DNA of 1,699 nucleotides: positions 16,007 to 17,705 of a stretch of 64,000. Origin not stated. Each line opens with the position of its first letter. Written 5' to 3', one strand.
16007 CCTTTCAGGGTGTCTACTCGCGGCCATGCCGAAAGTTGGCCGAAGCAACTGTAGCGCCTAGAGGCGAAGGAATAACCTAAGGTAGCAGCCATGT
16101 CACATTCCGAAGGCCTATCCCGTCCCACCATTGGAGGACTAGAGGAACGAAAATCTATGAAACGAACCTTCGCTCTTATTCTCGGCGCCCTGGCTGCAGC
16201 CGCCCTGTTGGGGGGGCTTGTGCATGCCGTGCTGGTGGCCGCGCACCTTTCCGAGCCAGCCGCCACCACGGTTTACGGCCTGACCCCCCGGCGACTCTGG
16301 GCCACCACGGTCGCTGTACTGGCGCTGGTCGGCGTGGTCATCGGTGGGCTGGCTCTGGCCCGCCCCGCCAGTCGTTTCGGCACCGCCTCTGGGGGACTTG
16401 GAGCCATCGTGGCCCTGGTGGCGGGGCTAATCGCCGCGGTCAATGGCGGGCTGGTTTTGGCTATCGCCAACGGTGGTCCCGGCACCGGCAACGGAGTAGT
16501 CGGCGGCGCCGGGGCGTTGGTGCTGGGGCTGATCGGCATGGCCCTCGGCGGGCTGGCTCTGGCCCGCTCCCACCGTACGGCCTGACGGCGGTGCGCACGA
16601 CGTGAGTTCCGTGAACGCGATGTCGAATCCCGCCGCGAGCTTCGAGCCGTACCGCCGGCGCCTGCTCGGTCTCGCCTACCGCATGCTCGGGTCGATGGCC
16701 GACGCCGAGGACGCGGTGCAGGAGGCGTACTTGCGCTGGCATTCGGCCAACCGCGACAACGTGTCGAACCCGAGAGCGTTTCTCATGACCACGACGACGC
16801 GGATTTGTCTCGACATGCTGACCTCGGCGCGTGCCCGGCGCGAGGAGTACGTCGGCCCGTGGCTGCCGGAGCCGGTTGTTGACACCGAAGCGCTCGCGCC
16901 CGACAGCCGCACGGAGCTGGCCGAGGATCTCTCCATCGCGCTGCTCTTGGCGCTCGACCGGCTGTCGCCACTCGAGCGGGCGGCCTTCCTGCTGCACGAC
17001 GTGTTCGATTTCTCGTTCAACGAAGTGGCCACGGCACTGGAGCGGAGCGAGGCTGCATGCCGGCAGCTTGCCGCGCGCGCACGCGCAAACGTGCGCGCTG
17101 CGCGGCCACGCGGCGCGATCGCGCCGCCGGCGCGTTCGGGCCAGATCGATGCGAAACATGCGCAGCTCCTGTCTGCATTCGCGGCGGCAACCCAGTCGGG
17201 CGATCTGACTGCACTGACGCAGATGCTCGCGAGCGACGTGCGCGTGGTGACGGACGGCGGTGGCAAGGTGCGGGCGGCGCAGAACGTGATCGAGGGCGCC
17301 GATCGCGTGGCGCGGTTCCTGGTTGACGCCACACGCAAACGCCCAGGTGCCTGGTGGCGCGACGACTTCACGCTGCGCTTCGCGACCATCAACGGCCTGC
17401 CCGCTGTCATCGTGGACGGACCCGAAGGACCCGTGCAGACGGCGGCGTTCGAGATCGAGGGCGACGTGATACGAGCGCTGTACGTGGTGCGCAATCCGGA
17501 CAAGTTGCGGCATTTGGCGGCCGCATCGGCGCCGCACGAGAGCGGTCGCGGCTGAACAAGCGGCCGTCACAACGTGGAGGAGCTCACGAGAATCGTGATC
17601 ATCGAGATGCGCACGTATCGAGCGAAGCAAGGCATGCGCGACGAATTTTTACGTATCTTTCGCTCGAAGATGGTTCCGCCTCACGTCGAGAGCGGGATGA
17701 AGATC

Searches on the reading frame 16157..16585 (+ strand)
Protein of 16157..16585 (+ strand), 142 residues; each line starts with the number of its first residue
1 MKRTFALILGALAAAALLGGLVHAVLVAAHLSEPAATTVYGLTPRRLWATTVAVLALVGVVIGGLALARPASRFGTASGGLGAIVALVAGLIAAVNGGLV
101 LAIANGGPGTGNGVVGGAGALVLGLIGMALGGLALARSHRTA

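Call 62: search_protein_families(library=pfam, proteins=[window:16157-16585:+], max_evalue=0.01)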
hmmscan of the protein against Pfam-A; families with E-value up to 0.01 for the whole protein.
window:16157-16585:+ (142 aa): 1 family
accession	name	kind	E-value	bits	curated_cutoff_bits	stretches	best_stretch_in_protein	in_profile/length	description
PF19733.4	DUF6223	-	9.1e-31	106.5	27.4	1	45-141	2-97/98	Family of unknown function (DUF6223)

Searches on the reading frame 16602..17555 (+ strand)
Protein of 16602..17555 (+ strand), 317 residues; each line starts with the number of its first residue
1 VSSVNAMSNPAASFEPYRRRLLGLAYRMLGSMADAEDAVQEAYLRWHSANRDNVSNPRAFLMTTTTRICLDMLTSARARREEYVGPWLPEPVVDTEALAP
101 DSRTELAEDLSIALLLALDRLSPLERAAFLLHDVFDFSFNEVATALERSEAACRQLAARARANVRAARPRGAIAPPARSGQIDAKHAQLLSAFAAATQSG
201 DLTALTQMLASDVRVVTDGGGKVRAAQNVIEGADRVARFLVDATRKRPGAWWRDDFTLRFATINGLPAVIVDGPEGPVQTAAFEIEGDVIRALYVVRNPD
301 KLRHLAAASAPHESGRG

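Call 61: search_protein_families(library=ncbifam, proteins=[window:16602-17555:+], max_evalue=1e-20)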
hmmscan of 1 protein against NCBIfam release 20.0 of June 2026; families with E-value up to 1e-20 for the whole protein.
window:16602-17555:+ (317 aa): 6 families
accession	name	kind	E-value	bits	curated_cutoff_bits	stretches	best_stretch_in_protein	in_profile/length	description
NF007214.0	PRK09636.1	subfamily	3.5e-108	361.2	271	1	8-306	4-290/293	RNA polymerase sigma factor SigJ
TIGR02957.1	SigX4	subfamily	8.5e-98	327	323.25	1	13-305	2-280/281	RNA polymerase sigma-70 factor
NF007213.0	PRK09635.1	equivalog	2e-43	148.6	317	1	11-301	8-279/290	RNA polymerase sigma factor SigI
NF006089.0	PRK08241.1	subfamily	2.1e-37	129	240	1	8-246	22-273/343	RNA polymerase subunit sigma-70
TIGR02960.1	SigX5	hypoth_equivalog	1.1e-31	110.3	264.75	0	94-274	116-282/322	RNA polymerase sigma-70 factor, TIGR02960 family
NF058625.1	sigma_PG0214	equivalog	7e-21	74.7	130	0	13-166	9-159/170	GFO_1088 family ECF-type sigma factor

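Call 62: search_protein_families(library=pfam, proteins=[window:16602-17555:+], max_evalue=0.01)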
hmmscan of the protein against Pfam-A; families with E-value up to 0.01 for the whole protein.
window:16602-17555:+ (317 aa): 4 families
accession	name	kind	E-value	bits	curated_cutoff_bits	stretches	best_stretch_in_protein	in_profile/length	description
PF04542.20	Sigma70_r2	-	8.8e-15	54.7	24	1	14-77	2-69/71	Sigma-70 region 2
PF08281.18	Sigma70_r4_2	-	2e-12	47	25.7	1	113-162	3-52/54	Sigma-70, region 4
PF22233.2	PhyR_sigma-like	-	1.3e-06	28.5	27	1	118-163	1-46/50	Response regulator PhyR, sigma-like domain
PF04545.22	Sigma70_r4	-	0.00026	20.9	24.1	1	117-165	1-49/50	Sigma-70, region 4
